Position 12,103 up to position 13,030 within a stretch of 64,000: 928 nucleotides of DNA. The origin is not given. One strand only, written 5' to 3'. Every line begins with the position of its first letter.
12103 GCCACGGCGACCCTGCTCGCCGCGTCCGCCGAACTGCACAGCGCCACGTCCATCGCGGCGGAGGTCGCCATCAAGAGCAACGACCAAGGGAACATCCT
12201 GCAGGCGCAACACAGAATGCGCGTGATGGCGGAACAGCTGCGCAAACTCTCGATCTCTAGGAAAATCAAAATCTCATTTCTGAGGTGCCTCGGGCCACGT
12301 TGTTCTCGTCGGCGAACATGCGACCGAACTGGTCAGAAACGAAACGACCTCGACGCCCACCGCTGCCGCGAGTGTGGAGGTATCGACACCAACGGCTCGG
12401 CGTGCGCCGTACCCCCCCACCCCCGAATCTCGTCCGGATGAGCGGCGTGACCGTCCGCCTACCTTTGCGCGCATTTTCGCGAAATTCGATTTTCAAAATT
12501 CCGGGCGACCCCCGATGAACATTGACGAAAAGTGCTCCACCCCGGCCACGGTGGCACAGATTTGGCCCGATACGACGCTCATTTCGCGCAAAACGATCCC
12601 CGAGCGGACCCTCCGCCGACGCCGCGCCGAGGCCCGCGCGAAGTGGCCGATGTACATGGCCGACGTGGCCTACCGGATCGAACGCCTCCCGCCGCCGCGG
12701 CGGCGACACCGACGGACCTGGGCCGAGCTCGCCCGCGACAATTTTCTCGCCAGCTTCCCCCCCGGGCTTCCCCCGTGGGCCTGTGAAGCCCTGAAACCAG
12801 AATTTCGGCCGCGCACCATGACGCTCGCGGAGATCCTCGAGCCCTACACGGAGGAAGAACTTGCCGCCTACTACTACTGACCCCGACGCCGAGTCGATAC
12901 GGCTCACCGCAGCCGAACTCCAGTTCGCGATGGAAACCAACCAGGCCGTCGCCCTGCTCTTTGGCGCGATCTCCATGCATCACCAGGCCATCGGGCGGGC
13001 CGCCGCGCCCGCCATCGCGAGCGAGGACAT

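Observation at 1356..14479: Array of at least seven head-to-tail copies of a ~1.9-kb modular unit with a strongly conserved ~230-nt non-coding leader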

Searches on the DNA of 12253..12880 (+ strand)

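Call 86: search_dna_similar(query=window:12253-12880:+, collection=plasmids, mode=distant, max_rows=5)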
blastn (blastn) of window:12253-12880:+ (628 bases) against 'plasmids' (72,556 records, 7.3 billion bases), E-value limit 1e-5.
No match.
